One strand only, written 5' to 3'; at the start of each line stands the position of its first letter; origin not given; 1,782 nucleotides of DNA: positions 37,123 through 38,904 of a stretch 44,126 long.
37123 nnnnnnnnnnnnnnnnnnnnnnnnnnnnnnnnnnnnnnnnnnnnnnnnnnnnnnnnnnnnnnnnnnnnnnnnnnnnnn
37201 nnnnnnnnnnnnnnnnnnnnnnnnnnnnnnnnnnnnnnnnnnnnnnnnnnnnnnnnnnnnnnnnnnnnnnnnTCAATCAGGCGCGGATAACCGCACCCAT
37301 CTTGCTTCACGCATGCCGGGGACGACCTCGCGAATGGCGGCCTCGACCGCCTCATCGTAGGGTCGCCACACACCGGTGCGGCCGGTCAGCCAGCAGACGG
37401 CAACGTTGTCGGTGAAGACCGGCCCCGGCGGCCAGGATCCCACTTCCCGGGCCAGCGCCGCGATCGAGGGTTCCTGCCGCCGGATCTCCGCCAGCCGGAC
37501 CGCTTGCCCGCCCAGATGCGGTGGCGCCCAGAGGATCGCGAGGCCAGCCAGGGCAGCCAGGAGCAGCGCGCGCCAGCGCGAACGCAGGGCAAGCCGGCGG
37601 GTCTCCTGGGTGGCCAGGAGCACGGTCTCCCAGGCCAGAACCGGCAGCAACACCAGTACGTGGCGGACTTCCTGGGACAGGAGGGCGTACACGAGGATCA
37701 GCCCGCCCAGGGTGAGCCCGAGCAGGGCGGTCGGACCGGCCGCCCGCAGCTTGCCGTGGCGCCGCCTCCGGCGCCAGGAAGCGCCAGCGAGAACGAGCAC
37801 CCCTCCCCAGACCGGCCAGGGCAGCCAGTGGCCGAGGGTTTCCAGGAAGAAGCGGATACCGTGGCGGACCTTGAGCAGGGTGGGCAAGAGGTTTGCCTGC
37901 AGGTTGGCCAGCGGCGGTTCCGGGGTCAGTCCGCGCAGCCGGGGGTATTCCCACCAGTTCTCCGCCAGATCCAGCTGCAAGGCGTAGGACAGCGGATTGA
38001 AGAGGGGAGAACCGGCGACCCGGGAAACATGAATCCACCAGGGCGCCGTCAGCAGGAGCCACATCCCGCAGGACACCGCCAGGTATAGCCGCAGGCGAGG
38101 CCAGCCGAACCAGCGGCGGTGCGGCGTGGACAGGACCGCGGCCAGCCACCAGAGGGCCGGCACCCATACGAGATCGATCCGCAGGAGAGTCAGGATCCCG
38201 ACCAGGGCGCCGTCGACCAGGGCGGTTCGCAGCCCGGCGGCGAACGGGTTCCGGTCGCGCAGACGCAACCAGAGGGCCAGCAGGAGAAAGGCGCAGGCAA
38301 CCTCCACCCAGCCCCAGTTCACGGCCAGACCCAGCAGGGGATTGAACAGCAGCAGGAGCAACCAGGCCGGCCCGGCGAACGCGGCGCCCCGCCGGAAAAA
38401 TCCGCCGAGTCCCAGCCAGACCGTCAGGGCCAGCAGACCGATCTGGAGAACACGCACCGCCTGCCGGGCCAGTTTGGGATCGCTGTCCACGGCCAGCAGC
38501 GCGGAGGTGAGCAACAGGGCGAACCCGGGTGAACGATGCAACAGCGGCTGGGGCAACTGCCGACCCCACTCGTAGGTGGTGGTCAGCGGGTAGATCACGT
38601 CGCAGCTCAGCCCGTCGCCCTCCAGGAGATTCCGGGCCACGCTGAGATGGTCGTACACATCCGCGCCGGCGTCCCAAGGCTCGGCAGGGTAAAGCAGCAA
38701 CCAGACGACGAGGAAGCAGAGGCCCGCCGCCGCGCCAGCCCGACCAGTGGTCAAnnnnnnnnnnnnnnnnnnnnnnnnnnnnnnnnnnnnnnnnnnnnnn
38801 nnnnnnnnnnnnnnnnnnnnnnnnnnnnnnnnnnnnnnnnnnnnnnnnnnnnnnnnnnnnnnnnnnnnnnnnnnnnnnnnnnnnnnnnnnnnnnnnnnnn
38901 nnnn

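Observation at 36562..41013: Two tail-family genes flank an ArnT/PMT-like GT-C enzyme and a second uncharacterised polytopic membrane protein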

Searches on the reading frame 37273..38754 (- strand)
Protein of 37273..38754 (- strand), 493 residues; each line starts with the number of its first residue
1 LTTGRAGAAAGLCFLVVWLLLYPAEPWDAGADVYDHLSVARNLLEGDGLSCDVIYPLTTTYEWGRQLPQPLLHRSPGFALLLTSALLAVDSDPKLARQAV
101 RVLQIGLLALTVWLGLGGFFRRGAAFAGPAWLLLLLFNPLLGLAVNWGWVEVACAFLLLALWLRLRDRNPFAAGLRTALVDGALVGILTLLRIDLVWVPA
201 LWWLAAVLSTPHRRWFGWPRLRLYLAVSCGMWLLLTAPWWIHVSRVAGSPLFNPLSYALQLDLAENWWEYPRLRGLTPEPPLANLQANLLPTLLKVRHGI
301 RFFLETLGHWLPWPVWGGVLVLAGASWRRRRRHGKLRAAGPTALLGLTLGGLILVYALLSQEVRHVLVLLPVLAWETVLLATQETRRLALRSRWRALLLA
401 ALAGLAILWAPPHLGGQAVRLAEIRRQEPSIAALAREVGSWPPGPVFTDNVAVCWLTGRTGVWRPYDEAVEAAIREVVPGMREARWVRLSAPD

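Call 3: search_protein_families(library=pfam, proteins=[window:37273-38754:-], max_evalue=1)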
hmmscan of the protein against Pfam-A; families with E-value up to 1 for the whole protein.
window:37273-38754:- (493 aa): 0 families

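Call 4: search_protein_families(library=ncbifam, proteins=[window:37273-38754:-], max_evalue=1)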
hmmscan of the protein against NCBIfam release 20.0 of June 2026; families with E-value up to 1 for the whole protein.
window:37273-38754:- (493 aa): 0 families

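Call 8: find_homologous_proteins(query=window:37273-38754:-)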
Query window:37273-38754:- (493 aa): 15 proteins with E <= 0.001 among 8000 candidates.
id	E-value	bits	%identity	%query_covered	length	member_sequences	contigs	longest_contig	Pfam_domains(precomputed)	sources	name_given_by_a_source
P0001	0.0e+0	1094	100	100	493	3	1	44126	-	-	-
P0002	8.2e-199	680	65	98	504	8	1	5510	-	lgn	-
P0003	4.7e-197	674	68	98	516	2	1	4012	-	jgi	-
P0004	7.0e-191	654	62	100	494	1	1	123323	-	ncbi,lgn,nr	ncbi:MAG: hypothetical protein KOO60_04880 [Gemmatimonadales bacterium]|nr:hypothetical protein [Gem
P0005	1.5e-186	640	61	99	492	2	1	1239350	-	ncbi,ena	-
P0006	2.2e-175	603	61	97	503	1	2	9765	-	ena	-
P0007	1.8e-169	583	61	97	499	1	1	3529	-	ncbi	-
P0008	4.9e-162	559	59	100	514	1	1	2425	-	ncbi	-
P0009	1.2e-131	459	52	95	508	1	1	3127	-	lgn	-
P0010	1.8e-129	451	51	96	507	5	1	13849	-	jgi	-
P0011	4.2e-120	420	48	99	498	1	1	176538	-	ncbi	-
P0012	3.7e-117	411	47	97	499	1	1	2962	-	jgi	jgi:hypothetical protein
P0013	5.6e-110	387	45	98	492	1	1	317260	-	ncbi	ncbi:MAG: hypothetical protein R3D98_07265 [Candidatus Krumholzibacteriia bacterium]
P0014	1.3e-109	386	49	97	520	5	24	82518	-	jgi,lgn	-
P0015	5.4e-108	381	48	98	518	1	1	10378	-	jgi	-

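Call 9: search_solved_structures(query=window:37273-38754:-, max_evalue=10)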
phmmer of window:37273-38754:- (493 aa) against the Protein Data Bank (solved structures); distinct sequences matched with E-value up to 10: 0.

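Call 11: find_encoding_contigs(protein=P0004, flank=7000, max_places=2)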
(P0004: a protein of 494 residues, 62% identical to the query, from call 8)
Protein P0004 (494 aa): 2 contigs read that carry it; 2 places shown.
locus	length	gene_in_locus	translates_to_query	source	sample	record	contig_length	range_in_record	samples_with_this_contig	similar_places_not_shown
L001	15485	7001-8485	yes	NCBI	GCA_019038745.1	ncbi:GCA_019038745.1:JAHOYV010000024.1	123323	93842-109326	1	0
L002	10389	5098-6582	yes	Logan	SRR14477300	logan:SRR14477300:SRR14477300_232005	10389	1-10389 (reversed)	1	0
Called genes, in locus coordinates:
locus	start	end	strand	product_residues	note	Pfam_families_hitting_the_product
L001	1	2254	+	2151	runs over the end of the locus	-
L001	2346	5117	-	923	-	PF00082:Peptidase_S8, PF13715:CarbopepD_reg_2 (faint), PF13860:FlgD_ig (weak)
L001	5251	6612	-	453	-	PF00535:Glycos_transf_2, PF13432:TPR_16 (faint), PF13428:TPR_14 (faint), PF13424:TPR_12 (faint), PF13414:TPR_11 (faint), PF00515:TPR_1 (weak), PF07719:TPR_2 (weak), PF14559:TPR_19, +2 more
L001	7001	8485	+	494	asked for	-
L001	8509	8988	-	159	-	-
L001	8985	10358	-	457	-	PF25323:6TM_PilS (weak), PF00512:HisKA (faint), PF02518:HATPase_c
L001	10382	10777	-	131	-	PF00072:Response_reg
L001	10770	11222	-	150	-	PF01750:HycI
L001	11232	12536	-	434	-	PF00374:NiFeSe_Hases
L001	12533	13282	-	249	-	PF01058:Oxidored_q6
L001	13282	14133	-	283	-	PF00970:FAD_binding_6 (weak), PF00175:NAD_binding_1, PF10418:DHODB_Fe-S_bind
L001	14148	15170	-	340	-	PF13187:Fer4_9 (faint), PF13237:Fer4_10 (faint), PF17179:Fer4_22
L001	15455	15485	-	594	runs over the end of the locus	PF00149:Metallophos, PF13860:FlgD_ig, PF18962:Por_Secre_tail (weak)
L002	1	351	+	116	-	?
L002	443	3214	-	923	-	PF00082:Peptidase_S8, PF13715:CarbopepD_reg_2 (faint), PF13860:FlgD_ig (weak)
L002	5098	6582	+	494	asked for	-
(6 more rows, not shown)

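Call 12: find_encoding_contigs(protein=P0005, flank=7000, max_places=2)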
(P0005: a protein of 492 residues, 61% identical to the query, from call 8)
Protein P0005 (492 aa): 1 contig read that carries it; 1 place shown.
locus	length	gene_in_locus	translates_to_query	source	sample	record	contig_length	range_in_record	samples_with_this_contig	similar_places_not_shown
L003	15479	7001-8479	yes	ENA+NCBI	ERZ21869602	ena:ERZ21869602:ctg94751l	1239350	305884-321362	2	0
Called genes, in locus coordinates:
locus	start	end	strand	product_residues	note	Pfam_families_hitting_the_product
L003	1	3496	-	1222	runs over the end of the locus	PF12768:Rax2 (faint), PF03572:Peptidase_S41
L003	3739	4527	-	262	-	PF00142:Fer4_NifH (weak), PF01656:CbiA, PF06564:CBP_BcsQ (weak), PF07015:VirC1 (faint), PF09140:MipZ, PF10609:ParA, PF13614:AAA_31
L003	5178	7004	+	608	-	-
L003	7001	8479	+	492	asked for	-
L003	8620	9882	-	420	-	PF13657:Couple_hipA, PF07804:HipA_C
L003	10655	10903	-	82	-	-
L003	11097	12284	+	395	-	-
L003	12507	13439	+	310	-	-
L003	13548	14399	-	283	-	PF07521:RMMBL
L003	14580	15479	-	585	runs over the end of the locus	PF00580:UvrD-helicase, PF13245:AAA_19, PF00580:UvrD-helicase, PF13361:UvrD_C, PF13538:UvrD_C_2 (faint)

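Call 13: find_encoding_contigs(protein=P0013, flank=7000, max_places=2)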
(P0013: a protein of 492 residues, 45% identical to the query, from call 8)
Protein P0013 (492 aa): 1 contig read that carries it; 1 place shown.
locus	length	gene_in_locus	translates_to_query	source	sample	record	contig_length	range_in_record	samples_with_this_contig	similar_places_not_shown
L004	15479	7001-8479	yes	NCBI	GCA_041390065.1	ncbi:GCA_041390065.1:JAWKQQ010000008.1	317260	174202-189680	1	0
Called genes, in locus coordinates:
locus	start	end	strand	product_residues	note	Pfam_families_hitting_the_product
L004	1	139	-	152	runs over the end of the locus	PF13480:Acetyltransf_6, PF13673:Acetyltransf_10, PF00583:Acetyltransf_1, PF13508:Acetyltransf_7, PF08445:FR47 (weak), PF14542:Acetyltransf_CG (faint)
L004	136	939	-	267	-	PF00814:TsaD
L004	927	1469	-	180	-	PF02367:TsaE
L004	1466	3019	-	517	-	PF00072:Response_reg, PF08665:PglZ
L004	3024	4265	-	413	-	PF02518:HATPase_c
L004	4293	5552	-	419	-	PF02403:Seryl_tRNA_N, PF00587:tRNA-synt_2b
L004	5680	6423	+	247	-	PF00215:OMPdecase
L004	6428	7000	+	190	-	PF00156:Pribosyltran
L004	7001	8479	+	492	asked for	-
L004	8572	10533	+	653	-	PF00989:PAS (weak), PF08447:PAS_3 (faint), PF08448:PAS_4 (weak), PF13426:PAS_9 (faint), PF00989:PAS (weak), PF00512:HisKA, PF02518:HATPase_c, PF00072:Response_reg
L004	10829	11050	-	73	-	PF01019:G_glu_transpept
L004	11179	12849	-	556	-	PF14052:Caps_assemb_Wzi (weak)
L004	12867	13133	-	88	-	-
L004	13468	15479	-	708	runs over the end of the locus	PF00675:Peptidase_M16, PF05193:Peptidase_M16_C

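Call 16: find_encoding_contigs(protein=P0002, flank=7000, max_places=2)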
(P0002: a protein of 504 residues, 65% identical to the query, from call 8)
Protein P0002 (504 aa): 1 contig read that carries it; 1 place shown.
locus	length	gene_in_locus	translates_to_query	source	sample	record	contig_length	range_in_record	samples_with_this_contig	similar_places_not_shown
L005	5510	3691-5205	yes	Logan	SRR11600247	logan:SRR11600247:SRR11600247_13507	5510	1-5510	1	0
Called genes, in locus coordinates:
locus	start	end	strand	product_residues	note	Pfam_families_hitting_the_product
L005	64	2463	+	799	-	PF13860:FlgD_ig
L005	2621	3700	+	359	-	-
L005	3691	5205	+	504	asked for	-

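Call 17: find_encoding_contigs(protein=P0003, flank=7000, max_places=2)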
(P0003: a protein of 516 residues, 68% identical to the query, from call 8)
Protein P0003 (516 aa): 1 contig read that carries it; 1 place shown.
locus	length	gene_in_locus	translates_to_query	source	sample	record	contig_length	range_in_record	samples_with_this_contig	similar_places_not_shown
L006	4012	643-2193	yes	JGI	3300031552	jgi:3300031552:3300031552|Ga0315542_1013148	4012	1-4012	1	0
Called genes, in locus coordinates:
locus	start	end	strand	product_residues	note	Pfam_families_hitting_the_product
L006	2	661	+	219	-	?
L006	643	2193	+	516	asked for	-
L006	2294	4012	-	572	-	?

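Call 28: search_solved_structures(query=A2, max_evalue=10, show_alignments=2)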
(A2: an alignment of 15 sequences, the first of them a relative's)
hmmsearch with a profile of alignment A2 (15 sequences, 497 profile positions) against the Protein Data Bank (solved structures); distinct sequences matched with E-value up to 10: 1.
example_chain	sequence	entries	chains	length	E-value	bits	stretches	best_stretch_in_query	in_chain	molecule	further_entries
4q9n_A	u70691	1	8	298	0.67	11.9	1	39-76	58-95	Enoyl-[acyl-carrier-protein] reductase [NADH]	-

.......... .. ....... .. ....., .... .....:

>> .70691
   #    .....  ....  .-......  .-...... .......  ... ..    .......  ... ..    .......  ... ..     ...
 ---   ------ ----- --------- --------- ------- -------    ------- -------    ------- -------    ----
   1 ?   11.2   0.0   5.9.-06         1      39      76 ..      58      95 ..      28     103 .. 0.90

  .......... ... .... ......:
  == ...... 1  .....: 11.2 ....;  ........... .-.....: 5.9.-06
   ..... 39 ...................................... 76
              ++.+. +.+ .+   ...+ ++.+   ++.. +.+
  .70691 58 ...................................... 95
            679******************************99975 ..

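Call 32: predict_structure(alignment_id=A2)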
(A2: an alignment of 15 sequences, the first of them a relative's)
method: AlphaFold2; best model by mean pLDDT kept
length: 493 residues; sequences in the alignment: 15
mean_pLDDT: 87.5   pTM: 0.90
mean pLDDT of the five models: 87.5, 87.0, 86.7, 86.5, 86.2
residues with pLDDT >= 90: 287; 70-90: 164; 50-70: 34; < 50: 8
segments of 3 or more residues with pLDDT < 50: 269-273
pLDDT, mean of each block of 10 residues (from residue 1): 69 93 91 93 94 86 88 90 96 93 96 94 91 94 92 98 87 90 97 93 86 68 93 95 88 68 52 55 80 86 89 93 88 75 93 88 89 96 89 91 93 75 90 95 93 94 86 91 91 59
secondary structure, 60 per line:
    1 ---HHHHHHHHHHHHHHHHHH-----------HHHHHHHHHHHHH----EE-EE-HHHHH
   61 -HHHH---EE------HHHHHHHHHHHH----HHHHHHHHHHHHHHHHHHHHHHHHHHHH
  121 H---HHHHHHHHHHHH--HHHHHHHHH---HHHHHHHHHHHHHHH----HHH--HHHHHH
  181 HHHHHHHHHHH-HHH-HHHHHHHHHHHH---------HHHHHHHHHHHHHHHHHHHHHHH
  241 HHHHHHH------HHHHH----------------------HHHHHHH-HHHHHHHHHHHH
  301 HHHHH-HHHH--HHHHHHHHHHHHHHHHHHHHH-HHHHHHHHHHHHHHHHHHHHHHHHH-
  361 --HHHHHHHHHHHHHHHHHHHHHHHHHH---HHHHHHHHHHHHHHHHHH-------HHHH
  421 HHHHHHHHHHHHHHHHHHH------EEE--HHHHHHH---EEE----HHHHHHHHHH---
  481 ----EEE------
elements in order: H4-21 H33-45 H56-60 H62-65 H77-88 H93-121 H125-136 H139-147 H151-165 H175-191 H197-208 H218-247 H254-258 H281-287 H289-305 H307-310 H313-333 H335-359 H363-388 H392-409 H417-439 E446-448 H451-457 E461-463 H468-477 E485-487
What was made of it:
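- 37273..38754 (-): M493, an ArnT-like GT-C-fold membrane glycosyltransferase. It has about 12-13 membrane helices and a small C-terminal alpha/beta domain. D32 in the first outside loop is invariant. A flexible loop (248-288) carries invariant W268, Y270 and R274. Call 32: AF2 pLDDT 87.5, pTM 0.90.
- M493 has a small C-terminal soluble domain like ArnT (call 32).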

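Call 36: fold_search(model_id=the predicted structure, library=pdb)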
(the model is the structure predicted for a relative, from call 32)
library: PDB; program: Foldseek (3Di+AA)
matches with E <= 10: 123; with E <= 0.001: 4
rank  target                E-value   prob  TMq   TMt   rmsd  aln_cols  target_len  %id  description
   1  5ezm                  1.9e-06  1.00  0.52  0.48  11.5       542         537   14  Crystal Structure of ArnT from Cupriavidus metallidurans in the apo state (released 2016-02-17)
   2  5f15                  2.2e-06  1.00  0.58  0.54   9.6       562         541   14  Crystal Structure of ArnT from Cupriavidus metallidurans bound to Undecaprenyl phosphate (released 2016-02-17)
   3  9s6t_A                5.0e-04  1.00  0.49  0.50   9.7       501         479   13  Ternary cryo-EM structure of chicken ALG12 with Dol25-PP-GlcNAc2Man7, Dol25-P-Man, and Fab (released 2026-03-18)
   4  5gmy_A                6.2e-04  1.00  0.54  0.34  13.2       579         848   13  Crystal structure of the Archaeoglobus fulgidus oligosaccharyltransferase (O29867_ARCFU) tethered with an acceptor pep (released 2017-02-01)
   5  9s6u_A                1.1e-03  1.00  0.53  0.49   8.5       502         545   14  Ternary cryo-EM structure of human ALG9 with Dol25-PP-GlcNAc2Man8, Dol25-P-Man and Fab (released 2026-03-18)
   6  9s6s_A                1.3e-03  1.00  0.52  0.48   9.0       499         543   14  Ternary cryo-EM structure of human ALG9 with Dol25-PP-GlcNAc2Man6, Dol25-P-Man and Fab (released 2026-03-18)
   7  9dlf_C                2.3e-03  1.00  0.50  0.42   9.2       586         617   13  Arabinosyltransferase AftB in complex with Fab_B3 (released 2025-06-25)
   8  6gxc_A                2.3e-03  1.00  0.49  0.36  10.8       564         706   11  Bacterial oligosaccharyltransferase PglB in complex with an inhibitory peptide and a reactive lipid-linked oligosaccha (released 2018-11-14)
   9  9dlh                  2.8e-03  1.00  0.44  0.37   8.2       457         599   15  donor substrate analog-bound AftB (released 2025-06-25)
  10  8b6l_I                3.0e-03  1.00  0.46  0.35  15.1       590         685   11  Subtomogram average of the human Sec61-TRAP-OSTA-translocon (released 2022-12-07)
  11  5ogl_A                4.1e-03  1.00  0.53  0.39  13.3       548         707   11  Structure of bacterial oligosaccharyltransferase PglB in complex with an acceptor peptide and an lipid-linked oligosac (released 2017-10-25)
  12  7oci_F                5.5e-03  1.00  0.46  0.37  13.7       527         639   12  Cryo-EM structure of yeast Ost6p containing oligosaccharyltransferase complex (released 2022-02-16)
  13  3rce_A                7.0e-03  1.00  0.50  0.38  10.8       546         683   11  Bacterial oligosaccharyltransferase PglB (released 2011-06-15)
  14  8pn9_A                1.6e-02  1.00  0.53  0.42  13.8       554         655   11  Structure of human oligosaccharyltransferase OST-A complex bound to NGI-1 (released 2024-05-08)
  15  9n9j_I                1.6e-02  1.00  0.50  0.38  15.2       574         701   12  Structure of a GRP94 folding intermediate engaged with a CCDC134- and FKBP11-bound secretory translocon (released 2025-11-19)
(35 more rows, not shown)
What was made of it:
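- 37273..38754 (-): Call 36: ArnT 5ezm/5f15 E 2e-6, TM 0.52-0.58, followed by ALG12, AglB, ALG9, AftB and PglB.
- On GT-C glycosyltransferase superfamily (fold level): M493: Foldseek ArnT E 2e-6, and 22 GT-C matches precede any non-GT-C match (call 36).
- For M493 they are ArnT at E 2e-6, then ALG12, AglB, ALG9, AftB, PglB, STT3 and Pmt4 (call 36).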
